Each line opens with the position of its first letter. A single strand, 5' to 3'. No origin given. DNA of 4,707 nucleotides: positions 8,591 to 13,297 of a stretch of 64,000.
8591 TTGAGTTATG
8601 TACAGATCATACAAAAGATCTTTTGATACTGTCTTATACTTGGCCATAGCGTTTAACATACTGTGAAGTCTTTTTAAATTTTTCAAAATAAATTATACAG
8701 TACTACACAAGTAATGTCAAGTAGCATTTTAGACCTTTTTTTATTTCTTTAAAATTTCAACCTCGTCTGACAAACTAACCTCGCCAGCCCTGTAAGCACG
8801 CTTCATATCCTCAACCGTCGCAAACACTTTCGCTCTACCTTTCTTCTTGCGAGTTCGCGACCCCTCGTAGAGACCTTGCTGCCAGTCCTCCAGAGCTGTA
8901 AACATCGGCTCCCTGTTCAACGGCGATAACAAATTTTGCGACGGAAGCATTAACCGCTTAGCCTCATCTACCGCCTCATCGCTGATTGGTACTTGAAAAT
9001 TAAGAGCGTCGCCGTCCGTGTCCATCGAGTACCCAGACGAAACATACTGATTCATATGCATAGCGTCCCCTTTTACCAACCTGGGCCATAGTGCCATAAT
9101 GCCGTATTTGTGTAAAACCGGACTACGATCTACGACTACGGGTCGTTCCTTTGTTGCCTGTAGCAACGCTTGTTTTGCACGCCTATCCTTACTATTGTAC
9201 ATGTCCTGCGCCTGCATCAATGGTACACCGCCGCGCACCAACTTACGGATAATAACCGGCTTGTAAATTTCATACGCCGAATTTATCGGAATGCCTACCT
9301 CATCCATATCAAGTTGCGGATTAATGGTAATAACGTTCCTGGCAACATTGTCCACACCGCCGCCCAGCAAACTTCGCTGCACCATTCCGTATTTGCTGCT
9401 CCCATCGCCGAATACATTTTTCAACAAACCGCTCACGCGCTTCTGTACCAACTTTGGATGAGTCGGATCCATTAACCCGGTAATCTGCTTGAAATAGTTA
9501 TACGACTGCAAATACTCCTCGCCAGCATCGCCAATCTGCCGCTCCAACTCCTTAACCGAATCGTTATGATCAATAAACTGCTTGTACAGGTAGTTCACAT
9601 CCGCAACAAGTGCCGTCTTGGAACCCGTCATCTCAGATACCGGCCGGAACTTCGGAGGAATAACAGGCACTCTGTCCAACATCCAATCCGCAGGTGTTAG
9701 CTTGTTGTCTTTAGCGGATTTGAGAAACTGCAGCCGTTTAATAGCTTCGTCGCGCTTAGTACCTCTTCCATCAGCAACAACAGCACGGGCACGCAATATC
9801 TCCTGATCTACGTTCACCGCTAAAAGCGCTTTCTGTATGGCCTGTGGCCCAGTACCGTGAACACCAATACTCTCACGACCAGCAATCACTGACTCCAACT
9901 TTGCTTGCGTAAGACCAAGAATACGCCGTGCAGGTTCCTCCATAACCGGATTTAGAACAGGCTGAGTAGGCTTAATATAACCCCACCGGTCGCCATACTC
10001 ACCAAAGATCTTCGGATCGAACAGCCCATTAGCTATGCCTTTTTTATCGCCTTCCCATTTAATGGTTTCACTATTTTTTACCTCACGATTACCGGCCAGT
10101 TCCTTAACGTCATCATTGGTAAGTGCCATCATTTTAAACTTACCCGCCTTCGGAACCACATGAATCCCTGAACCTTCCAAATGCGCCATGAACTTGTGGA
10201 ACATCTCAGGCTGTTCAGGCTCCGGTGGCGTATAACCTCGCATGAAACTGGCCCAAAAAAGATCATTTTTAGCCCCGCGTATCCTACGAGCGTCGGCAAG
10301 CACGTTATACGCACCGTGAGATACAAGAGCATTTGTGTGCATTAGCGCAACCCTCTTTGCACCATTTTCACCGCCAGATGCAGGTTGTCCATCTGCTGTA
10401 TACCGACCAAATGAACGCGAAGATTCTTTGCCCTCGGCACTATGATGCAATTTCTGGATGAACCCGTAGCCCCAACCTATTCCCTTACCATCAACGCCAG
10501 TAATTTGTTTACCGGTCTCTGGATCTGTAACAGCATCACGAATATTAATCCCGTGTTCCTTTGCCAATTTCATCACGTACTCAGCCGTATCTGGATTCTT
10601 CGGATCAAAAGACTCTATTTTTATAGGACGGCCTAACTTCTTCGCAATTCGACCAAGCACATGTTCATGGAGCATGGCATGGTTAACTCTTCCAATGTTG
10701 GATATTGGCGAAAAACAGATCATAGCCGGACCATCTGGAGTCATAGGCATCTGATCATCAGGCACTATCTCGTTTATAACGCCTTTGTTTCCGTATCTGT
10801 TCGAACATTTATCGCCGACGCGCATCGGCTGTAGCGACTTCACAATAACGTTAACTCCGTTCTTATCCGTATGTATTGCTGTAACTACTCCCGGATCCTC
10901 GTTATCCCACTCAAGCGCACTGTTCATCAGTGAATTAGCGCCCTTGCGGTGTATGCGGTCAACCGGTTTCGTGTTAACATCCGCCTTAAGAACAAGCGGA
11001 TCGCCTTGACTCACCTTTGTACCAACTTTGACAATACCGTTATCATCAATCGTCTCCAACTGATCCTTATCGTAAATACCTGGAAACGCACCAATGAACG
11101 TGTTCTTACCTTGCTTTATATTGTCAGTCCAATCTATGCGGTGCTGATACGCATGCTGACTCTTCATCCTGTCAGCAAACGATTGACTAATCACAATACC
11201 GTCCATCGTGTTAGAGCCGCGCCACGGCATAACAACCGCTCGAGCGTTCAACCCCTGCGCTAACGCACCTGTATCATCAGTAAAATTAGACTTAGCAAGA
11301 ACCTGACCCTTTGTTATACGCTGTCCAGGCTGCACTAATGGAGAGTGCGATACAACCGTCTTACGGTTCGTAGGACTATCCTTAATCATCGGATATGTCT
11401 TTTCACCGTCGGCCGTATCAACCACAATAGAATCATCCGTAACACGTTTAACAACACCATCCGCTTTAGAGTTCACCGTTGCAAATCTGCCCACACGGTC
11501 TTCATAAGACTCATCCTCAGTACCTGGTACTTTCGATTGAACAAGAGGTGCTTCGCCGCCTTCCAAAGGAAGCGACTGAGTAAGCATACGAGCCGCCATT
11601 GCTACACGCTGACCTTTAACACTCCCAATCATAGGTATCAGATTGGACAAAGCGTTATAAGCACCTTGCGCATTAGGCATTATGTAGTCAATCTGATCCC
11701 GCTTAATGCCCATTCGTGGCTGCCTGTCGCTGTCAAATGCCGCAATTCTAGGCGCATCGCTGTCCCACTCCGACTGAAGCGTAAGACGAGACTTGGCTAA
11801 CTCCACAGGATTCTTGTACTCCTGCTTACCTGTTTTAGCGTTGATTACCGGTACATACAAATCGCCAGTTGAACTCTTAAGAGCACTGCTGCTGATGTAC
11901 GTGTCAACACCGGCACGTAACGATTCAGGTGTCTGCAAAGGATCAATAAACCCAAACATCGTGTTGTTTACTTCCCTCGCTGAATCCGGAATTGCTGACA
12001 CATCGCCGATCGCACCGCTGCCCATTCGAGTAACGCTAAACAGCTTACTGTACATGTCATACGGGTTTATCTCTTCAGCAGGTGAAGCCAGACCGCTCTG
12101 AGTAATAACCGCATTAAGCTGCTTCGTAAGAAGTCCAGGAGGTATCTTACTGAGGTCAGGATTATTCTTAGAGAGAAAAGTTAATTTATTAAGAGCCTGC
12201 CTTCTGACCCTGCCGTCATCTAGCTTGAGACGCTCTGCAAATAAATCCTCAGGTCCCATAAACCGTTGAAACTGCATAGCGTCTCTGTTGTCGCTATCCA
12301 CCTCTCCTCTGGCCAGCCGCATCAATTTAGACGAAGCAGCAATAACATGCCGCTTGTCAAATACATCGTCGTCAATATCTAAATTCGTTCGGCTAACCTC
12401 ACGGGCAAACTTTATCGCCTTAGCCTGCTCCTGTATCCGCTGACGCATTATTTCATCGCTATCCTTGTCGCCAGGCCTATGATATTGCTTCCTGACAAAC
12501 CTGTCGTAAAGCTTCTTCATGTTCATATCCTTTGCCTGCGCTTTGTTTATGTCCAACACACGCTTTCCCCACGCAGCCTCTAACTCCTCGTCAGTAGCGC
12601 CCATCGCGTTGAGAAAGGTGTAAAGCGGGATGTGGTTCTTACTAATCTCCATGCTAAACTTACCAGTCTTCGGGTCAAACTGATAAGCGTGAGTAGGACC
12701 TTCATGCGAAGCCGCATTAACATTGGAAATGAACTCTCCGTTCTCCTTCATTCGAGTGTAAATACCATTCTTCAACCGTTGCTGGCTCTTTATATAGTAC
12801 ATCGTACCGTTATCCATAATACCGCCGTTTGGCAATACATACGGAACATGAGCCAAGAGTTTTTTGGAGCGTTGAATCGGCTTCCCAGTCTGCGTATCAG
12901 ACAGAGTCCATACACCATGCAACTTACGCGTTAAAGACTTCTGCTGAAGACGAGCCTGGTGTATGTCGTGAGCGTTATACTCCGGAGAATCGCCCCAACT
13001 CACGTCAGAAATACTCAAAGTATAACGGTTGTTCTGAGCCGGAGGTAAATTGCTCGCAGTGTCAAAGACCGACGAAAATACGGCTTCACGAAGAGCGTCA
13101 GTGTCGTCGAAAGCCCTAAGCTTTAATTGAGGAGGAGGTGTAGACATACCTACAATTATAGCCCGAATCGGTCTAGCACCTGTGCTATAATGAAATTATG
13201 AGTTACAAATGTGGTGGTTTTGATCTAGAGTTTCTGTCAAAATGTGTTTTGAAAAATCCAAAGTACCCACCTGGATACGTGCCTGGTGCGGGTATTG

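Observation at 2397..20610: A ~1.4-1.5 kb two-gene cassette repeated three times with conserved ends and unrelated cargo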

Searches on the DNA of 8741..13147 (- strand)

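Call 122: search_rna_families(source=L002, start=9300, end=10100, threshold=evalue, max_evalue=1)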
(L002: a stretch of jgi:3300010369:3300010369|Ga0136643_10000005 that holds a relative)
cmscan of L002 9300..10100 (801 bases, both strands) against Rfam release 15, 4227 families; matches with E-value up to 1: 0.
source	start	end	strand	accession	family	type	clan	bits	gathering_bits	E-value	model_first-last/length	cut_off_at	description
